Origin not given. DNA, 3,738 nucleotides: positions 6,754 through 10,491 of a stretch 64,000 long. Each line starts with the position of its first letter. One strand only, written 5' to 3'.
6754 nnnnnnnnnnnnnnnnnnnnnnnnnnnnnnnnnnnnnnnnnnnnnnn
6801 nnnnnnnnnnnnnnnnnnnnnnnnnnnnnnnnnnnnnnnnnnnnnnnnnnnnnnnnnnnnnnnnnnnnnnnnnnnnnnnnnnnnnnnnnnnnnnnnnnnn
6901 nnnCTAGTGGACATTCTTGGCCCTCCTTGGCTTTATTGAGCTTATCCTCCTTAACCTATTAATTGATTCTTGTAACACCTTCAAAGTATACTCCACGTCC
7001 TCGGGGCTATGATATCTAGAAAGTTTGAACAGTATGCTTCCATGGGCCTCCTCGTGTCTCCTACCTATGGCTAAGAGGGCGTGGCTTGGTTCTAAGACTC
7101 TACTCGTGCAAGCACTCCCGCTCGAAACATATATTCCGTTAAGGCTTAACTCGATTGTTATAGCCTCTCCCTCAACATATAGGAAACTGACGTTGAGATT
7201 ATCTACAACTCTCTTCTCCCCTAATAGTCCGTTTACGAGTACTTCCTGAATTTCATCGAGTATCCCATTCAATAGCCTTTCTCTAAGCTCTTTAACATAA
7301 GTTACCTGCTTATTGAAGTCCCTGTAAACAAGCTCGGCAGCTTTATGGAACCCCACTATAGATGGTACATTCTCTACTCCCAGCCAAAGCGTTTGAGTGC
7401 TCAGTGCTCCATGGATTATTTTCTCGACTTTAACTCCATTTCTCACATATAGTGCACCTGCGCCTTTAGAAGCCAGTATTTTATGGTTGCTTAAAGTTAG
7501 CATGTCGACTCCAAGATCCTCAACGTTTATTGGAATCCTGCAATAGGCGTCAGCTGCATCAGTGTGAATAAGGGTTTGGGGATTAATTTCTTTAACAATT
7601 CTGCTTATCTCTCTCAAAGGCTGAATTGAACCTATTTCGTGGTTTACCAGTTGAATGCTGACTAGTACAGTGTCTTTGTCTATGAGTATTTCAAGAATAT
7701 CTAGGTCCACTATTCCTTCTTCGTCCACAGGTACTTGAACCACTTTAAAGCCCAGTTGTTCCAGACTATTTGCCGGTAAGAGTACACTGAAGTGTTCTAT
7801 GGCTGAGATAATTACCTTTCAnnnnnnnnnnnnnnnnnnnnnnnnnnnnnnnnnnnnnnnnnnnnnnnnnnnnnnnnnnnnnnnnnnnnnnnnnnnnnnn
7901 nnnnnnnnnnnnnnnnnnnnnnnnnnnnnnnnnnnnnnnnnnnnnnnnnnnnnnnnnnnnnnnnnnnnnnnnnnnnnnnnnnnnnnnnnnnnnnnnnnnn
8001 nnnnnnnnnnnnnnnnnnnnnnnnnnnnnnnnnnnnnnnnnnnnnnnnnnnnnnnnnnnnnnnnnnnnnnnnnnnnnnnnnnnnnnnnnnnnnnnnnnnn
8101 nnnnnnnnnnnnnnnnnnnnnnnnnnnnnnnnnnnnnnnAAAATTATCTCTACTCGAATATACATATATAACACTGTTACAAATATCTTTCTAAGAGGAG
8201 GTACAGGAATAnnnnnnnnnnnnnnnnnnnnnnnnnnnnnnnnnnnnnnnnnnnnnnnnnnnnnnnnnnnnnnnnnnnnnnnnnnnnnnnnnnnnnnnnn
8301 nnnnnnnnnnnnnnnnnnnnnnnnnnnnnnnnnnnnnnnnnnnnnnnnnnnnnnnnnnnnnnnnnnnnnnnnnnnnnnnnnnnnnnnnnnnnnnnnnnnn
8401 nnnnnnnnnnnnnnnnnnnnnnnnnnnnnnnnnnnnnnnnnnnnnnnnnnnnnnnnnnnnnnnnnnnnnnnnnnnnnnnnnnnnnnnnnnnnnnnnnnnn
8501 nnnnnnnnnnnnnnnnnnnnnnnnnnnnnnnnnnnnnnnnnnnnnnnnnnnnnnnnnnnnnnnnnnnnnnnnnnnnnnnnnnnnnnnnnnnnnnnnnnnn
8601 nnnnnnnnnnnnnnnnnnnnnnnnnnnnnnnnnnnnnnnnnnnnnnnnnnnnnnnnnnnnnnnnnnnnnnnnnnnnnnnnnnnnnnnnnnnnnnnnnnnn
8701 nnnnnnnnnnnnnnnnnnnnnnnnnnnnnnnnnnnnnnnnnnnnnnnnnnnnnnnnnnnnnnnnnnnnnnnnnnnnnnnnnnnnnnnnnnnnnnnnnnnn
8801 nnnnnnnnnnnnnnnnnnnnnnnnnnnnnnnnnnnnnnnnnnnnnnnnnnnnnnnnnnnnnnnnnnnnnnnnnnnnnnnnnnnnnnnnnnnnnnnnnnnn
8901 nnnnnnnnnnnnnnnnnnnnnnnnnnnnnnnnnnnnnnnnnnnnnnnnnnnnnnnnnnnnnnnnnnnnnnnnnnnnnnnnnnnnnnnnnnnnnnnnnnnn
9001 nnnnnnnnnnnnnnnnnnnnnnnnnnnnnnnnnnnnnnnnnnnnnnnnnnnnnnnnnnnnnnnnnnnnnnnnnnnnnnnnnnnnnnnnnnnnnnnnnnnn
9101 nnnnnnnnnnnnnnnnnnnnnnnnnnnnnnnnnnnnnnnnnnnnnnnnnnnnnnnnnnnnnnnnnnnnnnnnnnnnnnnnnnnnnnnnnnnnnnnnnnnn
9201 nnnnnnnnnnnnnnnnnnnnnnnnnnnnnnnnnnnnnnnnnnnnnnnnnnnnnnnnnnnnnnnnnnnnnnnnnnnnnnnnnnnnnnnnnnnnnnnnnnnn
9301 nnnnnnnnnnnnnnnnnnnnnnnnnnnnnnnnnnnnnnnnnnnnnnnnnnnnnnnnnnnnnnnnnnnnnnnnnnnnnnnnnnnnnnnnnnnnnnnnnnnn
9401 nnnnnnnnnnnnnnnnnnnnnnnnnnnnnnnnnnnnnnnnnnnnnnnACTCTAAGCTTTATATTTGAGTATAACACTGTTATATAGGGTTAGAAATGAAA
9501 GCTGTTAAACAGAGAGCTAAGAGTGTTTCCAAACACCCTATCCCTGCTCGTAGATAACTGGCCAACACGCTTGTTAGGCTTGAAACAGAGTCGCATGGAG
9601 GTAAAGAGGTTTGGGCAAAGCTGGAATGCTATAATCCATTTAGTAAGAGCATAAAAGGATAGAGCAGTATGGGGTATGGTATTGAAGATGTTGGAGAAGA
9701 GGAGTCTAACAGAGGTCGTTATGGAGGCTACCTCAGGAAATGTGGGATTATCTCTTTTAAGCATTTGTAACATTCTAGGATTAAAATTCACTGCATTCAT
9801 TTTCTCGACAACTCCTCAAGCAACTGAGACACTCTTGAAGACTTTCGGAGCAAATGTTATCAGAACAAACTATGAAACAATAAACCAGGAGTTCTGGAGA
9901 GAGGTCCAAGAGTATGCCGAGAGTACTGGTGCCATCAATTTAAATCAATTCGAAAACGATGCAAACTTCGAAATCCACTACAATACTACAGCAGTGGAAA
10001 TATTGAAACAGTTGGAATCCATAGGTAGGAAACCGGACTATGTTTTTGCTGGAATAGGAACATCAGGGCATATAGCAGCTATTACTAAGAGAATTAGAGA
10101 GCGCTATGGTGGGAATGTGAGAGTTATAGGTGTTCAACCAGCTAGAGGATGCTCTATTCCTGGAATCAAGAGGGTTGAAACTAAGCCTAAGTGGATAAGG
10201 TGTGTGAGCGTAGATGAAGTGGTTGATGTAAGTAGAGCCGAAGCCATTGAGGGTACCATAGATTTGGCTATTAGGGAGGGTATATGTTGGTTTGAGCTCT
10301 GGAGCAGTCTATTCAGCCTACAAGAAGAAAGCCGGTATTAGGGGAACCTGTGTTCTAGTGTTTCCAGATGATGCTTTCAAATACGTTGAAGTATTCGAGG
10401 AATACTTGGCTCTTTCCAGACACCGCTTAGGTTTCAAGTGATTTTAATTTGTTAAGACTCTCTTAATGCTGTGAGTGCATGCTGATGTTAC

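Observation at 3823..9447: Compact Fe-S / sulfur-trafficking neighbourhood: NifX-like protein, two ferredoxin-containing MinD/Mrp ATPases, TusA-like protein, IscU, IscS and SufS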

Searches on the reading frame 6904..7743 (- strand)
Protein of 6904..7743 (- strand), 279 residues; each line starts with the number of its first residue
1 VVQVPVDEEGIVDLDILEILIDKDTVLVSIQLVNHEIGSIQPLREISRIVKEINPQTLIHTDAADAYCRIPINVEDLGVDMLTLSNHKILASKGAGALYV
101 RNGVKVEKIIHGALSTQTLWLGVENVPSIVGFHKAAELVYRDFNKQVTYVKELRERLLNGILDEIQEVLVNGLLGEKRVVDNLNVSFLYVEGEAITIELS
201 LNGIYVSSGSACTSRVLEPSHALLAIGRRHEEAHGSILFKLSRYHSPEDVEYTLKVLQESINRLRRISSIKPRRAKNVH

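Call 3: search_protein_families(library=pfam, proteins=[window:6904-7743:-], max_evalue=0.01)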
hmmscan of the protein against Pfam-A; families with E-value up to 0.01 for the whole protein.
window:6904-7743:- (279 aa): 1 family
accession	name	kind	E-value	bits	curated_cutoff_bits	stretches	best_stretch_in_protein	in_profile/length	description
PF00266.25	Aminotran_5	-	8.9e-35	120.8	21.5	1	3-252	118-370/371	Aminotransferase class-V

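Call 4: search_protein_families(library=ncbifam, proteins=[window:6904-7743:-], max_evalue=0.01)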
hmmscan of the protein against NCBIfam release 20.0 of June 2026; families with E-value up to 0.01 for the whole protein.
window:6904-7743:- (279 aa): 22 families
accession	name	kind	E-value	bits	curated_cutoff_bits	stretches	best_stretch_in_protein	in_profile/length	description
TIGR03402.1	FeS_nifS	equivalog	5.5e-81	272.2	530.75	1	3-269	115-378/379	cysteine desulfurase NifS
TIGR02006.1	IscS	equivalog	3.4e-69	233.8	643.2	1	4-270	122-384/402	IscS subfamily cysteine desulfurase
NF010611.0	PRK14012.1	equivalog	4.8e-69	233.3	548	1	4-270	126-388/406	IscS subfamily cysteine desulfurase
TIGR03403.1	nifS_epsilon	equivalog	6e-56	189.9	587.7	1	2-269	118-381/382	NifS family cysteine desulfurase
NF002806.0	PRK02948.1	subfamily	2.5e-51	174.8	304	1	3-265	117-376/381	IscS subfamily cysteine desulfurase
TIGR03235.1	DNA_S_dndA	equivalog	1.7e-46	159.2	480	1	4-239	118-351/353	cysteine desulfurase DndA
TIGR01979.1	sufS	subfamily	2.5e-19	69.4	475.1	1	4-102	139-235/403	SufS family cysteine desulfurase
TIGR01977.1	am_tr_V_EF2568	hypoth_equivalog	7.5e-17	61.4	377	1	4-259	117-375/376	cysteine desulfurase family protein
NF041166.1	f2_encap_cargo1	exception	2.8e-15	56.4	800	1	4-103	366-463/623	family 2A encapsulin nanocompartment cargo protein cysteine desulfurase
NF006791.0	PRK09295.1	equivalog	2e-12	46.9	661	1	4-104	144-242/406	cysteine desulfurase SufS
TIGR01976.1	am_tr_V_VC1184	hypoth_equivalog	1e-10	41.5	352.35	1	6-104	139-235/401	cysteine desulfurase-like protein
TIGR03392.1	FeS_syn_CsdA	equivalog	9.1e-09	35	493.6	1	2-102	135-233/398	cysteine desulfurase CsdA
NF008126.0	PRK10874.1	equivalog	1.2e-08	34.5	607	1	2-102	138-236/401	cysteine desulfurase CsdA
TIGR03301.1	PhnW-AepZ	equivalog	2.6e-07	30.4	360.8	1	4-92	103-191/355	2-aminoethylphosphonate aminotransferase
NF040779.1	Sec_lyase_SclA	exception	8.5e-07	28.2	525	1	3-104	115-215/378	selenocysteine lyase SclA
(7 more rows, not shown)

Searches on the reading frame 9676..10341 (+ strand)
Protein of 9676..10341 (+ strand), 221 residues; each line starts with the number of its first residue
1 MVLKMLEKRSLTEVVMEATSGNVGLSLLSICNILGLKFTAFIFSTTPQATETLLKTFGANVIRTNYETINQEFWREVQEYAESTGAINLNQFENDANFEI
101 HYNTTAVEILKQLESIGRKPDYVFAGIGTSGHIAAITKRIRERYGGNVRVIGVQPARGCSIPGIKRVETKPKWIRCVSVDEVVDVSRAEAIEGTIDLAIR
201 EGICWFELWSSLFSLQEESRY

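Call 3: search_protein_families(library=pfam, proteins=[window:9676-10341:+], max_evalue=0.01)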
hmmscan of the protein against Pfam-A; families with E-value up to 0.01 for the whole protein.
window:9676-10341:+ (221 aa): 1 family
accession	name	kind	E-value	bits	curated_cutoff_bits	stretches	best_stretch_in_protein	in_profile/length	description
PF00291.31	PALP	-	2.9e-37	129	35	1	6-203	49-262/295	Pyridoxal-phosphate dependent enzyme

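Call 4: search_protein_families(library=ncbifam, proteins=[window:9676-10341:+], max_evalue=0.01)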
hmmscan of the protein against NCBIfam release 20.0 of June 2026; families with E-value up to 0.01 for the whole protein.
window:9676-10341:+ (221 aa): 33 families (the best 25 are shown)
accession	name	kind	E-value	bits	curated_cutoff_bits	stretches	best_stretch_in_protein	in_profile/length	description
TIGR01136.1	cysKM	subfamily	2.3e-33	115.8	344.15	1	13-204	58-256/299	cysteine synthase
TIGR01138.1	cysM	equivalog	3.9e-32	111.9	394.2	1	12-203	59-248/290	cysteine synthase B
NF008735.0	PRK11761.1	equivalog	5.8e-31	107.8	413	1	12-204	63-253/296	cysteine synthase CysM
TIGR01139.1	cysK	equivalog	1.8e-28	99.6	350.95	1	13-203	58-255/298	cysteine synthase A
TIGR03945.1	PLP_SbnA_fam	equivalog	1.7e-26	93.1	349.95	1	10-203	54-257/304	2,3-diaminopropionate biosynthesis protein SbnA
NF007989.0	PRK10717.1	equivalog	2e-22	79.7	387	1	14-156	67-213/334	cysteine synthase A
TIGR01137.1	cysta_beta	equivalog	1.5e-19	70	510.25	1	13-156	63-206/457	cystathionine beta-synthase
NF053679.1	CysteaSynCapA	equivalog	5.3e-15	55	600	1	13-158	68-212/329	cysteate synthase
NF006390.0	PRK08639.1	equivalog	8.4e-15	54.6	421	1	3-185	64-239/418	threonine ammonia-lyase IlvA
TIGR02079.1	THD1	equivalog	2e-13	49.9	440.55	1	3-186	55-232/410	threonine ammonia-lyase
NF005292.0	PRK06815.1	equivalog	4.8e-11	42.3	371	1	3-160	60-209/320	threonine/serine dehydratase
NF006094.0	PRK08246.1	subfamily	1.2e-10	41.3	331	1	4-160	60-205/310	serine/threonine dehydratase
NF052478.1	CystDsulMYC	equivalog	5.4e-09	35.8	600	1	14-144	75-205/354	L-cysteine desulfhydrase Cds1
NF045641.2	BHydaspDhtseBhcB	equivalog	1.2e-07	31.2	550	1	6-156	62-204/312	beta-hydroxyaspartate dehydratase BhcB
NF006389.0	PRK08638.1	equivalog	1.8e-07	30.5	453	1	11-155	74-210/333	bifunctional threonine ammonia-lyase/L-serine ammonia-lyase TdcB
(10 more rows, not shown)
